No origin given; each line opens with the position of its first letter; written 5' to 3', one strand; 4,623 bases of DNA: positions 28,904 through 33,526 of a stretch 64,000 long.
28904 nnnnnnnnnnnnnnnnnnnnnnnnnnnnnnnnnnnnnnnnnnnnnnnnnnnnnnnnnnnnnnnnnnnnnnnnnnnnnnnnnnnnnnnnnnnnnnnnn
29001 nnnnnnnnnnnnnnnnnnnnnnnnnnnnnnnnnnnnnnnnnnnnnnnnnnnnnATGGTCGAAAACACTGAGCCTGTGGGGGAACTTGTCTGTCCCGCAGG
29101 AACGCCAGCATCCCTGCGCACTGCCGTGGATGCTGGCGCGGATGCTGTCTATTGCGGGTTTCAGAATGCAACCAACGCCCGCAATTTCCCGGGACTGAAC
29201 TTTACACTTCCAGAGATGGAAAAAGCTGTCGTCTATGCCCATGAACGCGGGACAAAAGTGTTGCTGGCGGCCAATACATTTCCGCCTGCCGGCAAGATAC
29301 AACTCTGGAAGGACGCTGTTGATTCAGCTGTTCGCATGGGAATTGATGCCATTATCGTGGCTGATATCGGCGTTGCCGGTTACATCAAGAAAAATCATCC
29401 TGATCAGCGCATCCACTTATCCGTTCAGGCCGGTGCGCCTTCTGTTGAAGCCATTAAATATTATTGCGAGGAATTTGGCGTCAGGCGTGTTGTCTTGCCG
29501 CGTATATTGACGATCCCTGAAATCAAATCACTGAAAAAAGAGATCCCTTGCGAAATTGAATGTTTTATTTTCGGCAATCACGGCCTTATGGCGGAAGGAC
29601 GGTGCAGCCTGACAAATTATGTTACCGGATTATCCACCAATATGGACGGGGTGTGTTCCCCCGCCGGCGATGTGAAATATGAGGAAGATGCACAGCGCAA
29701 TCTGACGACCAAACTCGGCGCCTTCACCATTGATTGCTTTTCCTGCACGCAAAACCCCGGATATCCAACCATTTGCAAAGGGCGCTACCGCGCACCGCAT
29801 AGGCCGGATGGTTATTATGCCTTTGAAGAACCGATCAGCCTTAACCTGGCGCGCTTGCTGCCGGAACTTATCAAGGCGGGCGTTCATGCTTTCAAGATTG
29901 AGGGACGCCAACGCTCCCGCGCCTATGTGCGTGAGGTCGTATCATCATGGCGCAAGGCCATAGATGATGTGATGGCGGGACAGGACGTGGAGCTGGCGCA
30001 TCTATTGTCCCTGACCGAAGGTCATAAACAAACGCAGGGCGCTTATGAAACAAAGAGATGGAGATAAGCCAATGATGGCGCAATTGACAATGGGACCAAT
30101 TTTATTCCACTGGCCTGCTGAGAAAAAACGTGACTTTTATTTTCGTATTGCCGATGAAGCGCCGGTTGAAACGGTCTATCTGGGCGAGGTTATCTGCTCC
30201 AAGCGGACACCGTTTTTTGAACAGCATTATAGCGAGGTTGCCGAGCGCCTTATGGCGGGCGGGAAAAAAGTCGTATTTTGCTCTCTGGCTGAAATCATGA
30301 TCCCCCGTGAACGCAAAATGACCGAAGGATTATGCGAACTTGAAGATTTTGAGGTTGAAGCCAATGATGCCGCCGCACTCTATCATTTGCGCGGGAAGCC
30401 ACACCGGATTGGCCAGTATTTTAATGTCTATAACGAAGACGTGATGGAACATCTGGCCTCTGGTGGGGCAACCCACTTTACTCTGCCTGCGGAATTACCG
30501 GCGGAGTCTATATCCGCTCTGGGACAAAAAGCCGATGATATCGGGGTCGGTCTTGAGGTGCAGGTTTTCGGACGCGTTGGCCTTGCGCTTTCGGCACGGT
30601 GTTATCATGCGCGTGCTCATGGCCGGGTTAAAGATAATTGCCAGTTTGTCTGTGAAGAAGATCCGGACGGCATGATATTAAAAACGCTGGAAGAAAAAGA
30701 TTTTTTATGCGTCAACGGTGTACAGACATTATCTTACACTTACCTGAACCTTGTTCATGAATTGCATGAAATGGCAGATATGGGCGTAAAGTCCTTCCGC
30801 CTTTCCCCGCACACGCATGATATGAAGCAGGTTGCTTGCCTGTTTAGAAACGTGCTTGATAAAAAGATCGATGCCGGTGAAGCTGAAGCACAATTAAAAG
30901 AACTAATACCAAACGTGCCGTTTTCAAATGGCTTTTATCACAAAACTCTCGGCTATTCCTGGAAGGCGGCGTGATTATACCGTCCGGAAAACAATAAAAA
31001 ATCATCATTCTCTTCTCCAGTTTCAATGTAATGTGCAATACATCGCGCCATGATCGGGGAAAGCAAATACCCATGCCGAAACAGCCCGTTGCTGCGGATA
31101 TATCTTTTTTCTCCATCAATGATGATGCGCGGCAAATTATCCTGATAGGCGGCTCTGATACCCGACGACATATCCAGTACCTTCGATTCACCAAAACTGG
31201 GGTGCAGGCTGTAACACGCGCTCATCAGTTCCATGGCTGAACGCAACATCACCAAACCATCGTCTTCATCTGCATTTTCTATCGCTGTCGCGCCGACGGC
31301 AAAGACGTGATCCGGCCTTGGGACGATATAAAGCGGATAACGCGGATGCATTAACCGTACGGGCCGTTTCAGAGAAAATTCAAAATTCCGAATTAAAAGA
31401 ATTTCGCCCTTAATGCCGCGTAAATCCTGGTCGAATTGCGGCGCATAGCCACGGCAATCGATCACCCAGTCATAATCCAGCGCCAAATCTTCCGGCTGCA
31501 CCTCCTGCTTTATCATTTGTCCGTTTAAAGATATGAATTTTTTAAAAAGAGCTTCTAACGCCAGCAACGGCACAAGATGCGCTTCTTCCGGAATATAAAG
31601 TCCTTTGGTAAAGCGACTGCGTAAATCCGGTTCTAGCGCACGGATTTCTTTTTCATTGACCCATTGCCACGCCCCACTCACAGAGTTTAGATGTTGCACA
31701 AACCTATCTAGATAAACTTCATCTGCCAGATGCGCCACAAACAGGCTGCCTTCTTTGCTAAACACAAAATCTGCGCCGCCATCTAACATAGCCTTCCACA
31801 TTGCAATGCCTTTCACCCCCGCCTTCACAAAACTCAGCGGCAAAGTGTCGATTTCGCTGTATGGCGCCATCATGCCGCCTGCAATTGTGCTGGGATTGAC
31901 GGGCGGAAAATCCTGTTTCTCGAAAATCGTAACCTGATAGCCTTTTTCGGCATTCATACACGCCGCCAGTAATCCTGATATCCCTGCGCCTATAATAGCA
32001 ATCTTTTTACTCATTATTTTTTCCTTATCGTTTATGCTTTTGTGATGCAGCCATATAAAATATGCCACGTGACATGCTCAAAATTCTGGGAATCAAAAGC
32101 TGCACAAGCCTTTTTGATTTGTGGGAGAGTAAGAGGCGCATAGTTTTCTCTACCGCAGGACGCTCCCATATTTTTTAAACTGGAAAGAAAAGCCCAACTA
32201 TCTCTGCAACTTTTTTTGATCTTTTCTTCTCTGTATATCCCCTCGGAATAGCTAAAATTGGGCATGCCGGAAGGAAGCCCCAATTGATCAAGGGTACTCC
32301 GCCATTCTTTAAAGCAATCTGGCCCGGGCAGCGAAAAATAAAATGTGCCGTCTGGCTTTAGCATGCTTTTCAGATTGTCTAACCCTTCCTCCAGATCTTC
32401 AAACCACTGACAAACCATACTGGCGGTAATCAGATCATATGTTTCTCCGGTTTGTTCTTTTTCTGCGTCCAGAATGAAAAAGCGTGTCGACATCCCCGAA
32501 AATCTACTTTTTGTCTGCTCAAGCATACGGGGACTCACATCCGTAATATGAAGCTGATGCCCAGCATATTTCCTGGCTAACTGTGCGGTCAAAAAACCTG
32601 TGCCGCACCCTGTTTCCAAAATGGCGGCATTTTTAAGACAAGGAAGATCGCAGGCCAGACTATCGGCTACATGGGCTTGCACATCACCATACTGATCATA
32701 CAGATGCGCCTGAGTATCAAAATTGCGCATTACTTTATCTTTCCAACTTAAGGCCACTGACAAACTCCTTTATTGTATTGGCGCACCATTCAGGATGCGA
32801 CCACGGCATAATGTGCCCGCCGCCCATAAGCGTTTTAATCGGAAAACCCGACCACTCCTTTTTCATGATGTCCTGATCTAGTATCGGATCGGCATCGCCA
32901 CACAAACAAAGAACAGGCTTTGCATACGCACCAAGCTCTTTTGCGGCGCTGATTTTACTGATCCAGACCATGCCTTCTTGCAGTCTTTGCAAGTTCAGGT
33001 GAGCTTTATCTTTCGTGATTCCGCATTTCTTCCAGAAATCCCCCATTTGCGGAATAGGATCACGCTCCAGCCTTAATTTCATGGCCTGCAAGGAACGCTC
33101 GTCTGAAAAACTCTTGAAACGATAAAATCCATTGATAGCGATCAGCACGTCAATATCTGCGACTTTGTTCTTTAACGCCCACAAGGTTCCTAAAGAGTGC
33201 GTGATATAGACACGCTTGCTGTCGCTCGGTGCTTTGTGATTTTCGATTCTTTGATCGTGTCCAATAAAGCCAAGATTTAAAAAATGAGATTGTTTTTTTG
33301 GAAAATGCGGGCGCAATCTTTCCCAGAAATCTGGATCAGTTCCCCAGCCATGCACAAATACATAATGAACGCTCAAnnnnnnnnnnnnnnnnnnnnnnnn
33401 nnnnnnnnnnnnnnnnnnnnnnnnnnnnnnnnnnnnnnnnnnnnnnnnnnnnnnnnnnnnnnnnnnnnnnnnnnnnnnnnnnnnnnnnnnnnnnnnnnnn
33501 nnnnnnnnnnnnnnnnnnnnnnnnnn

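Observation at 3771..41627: A self-contained go-anaerobic kit carried as mobile cargo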

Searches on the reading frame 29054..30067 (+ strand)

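Call 6: search_protein_families(library=ncbifam, proteins=[window:29054-30067:+], max_evalue=1e-8)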
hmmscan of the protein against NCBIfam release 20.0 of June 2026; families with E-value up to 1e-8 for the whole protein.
window:29054-30067:+ (337 aa): 2 families
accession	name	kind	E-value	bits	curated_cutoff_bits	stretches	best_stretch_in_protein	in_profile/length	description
NF047963.1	quinone_UbiU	equivalog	3.7e-134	447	440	1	10-337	2-331/331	ubiquinone anaerobic biosynthesis protein UbiU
NF011996.0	PRK15452.1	equivalog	1.8e-49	168.8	534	1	9-215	5-208/449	prephenate-dependent tRNA uridine(34) hydroxylase TrhP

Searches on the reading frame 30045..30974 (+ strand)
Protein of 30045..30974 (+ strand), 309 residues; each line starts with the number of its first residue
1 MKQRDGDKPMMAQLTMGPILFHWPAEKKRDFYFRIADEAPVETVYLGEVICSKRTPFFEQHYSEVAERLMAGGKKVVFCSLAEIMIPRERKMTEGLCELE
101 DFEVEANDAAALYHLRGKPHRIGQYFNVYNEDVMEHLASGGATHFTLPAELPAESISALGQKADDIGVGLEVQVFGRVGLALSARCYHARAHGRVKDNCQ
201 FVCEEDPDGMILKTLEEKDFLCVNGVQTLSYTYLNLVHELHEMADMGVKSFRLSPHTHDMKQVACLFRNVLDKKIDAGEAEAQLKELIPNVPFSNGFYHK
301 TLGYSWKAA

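Call 6: search_protein_families(library=ncbifam, proteins=[window:30045-30974:+], max_evalue=1e-8)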
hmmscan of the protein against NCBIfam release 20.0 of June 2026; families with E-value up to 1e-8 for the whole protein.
window:30045-30974:+ (309 aa): 2 families
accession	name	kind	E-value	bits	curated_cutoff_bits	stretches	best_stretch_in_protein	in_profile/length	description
NF047965.1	quinone_UbiV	equivalog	6.1e-109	364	275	1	13-304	1-291/292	ubiquinone anaerobic biosynthesis protein UbiV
NF011991.0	PRK15447.1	equivalog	1.2e-98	330.2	283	1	13-308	2-300/302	U32 family peptidase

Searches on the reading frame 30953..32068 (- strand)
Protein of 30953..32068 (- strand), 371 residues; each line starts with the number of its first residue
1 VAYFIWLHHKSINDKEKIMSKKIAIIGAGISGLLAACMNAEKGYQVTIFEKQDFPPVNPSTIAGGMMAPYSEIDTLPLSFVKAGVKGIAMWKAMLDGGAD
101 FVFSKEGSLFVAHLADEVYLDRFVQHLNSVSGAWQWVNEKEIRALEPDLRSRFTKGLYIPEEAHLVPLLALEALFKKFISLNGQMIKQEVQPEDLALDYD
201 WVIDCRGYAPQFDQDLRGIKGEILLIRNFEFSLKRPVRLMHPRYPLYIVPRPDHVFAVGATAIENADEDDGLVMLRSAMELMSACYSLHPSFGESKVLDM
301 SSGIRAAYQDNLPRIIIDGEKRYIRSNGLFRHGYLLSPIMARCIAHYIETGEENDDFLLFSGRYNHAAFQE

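Call 6: search_protein_families(library=ncbifam, proteins=[window:30953-32068:-], max_evalue=1e-8)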
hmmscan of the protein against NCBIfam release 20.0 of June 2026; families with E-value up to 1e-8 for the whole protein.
window:30953-32068:- (371 aa): 5 families
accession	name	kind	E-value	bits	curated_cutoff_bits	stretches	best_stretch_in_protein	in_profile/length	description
TIGR02352.1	thiamin_ThiO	equivalog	1.2e-65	221.9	250.8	1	23-351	1-350/351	glycine oxidase ThiO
NF009074.0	PRK12409.1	equivalog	2.2e-11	43.6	494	0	21-68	2-49/410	D-amino acid dehydrogenase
TIGR03197.1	MnmC_Cterm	equivalog_domain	2.8e-11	43.1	174.2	1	22-313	1-311/400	FAD-dependent 5-carboxymethylaminomethyl-2-thiouridine(34) oxidoreductase MnmC1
TIGR03364.1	HpnW_proposed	hypoth_equivalog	8.7e-11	41.5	285.1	1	22-174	2-151/365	TIGR03364 family FAD-dependent oxidoreductase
NF002480.1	PRK01747.1-1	equivalog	1.7e-09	36.7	540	1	15-178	243-406/645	bifunctional tRNA (5-methylaminomethyl-2-thiouridine)(34)-methyltransferase MnmC2/FAD-dependent 5-carboxymethylaminomethyl-2-thiouridine(34)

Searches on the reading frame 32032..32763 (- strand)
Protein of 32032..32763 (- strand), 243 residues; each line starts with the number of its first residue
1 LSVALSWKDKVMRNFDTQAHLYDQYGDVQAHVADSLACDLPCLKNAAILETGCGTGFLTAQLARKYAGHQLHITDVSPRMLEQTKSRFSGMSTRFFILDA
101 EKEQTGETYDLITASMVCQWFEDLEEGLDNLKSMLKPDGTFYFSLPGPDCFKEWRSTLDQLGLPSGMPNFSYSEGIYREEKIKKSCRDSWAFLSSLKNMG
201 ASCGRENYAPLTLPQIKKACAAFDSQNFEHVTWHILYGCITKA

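Call 6: search_protein_families(library=ncbifam, proteins=[window:32032-32763:-], max_evalue=1e-8)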
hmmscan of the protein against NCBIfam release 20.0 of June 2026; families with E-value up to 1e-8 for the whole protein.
window:32032-32763:- (243 aa): 8 families
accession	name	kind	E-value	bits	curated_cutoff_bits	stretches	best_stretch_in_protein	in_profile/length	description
TIGR02072.1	BioC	equivalog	3.2e-40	138.5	184.95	1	14-242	1-244/244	malonyl-ACP O-methyltransferase BioC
NF007610.0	PRK10258.1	equivalog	2.1e-17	63.3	342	1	8-144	6-139/251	malonyl-ACP O-methyltransferase BioC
NF002463.0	PRK01683.1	equivalog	1e-14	54.8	297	1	16-146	3-131/258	trans-aconitate 2-methyltransferase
NF010703.0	PRK14103.1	equivalog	1e-10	41.5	320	1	21-147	6-128/256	trans-aconitate 2-methyltransferase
NF043040.1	corrin_prot_MT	hypoth_equivalog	2.5e-10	40.2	180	1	42-141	40-145/216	corrinoid protein-associated methyltransferase CpaM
NF041650.1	nod_mtase_NodS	equivalog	5.1e-10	39.4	300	1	47-148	41-144/190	nodulation methyltransferase NodS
TIGR01983.1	UbiG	equivalog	4.3e-09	36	102.95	1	29-144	34-152/228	bifunctional 2-polyprenyl-6-hydroxyphenol methylase/3-demethylubiquinol 3-O-methyltransferase UbiG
TIGR01934.1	MenG_MenH_UbiE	subfamily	9.7e-09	34.8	158.35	0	42-142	37-140/223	ubiquinone/menaquinone biosynthesis methyltransferase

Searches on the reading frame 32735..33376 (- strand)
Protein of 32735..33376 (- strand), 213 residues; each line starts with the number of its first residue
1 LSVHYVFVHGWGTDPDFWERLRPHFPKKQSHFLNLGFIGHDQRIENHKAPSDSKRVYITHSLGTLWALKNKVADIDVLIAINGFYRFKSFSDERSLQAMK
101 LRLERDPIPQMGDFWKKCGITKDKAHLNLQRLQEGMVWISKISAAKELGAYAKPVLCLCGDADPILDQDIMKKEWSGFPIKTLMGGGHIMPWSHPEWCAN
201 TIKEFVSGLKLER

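Call 6: search_protein_families(library=ncbifam, proteins=[window:32735-33376:-], max_evalue=1e-8)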
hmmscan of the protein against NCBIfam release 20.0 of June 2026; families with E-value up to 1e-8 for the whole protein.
window:32735-33376:- (213 aa): 0 families

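Call 9: search_protein_families(library=pfam, proteins=[window:32735-33376:-], max_evalue=0.001)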
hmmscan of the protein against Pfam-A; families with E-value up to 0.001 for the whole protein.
window:32735-33376:- (213 aa): 1 family
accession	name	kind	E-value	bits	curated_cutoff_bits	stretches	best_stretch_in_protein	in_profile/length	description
PF12697.13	Abhydrolase_6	-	3.1e-08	35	26.3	1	6-200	2-216/217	Alpha/beta hydrolase family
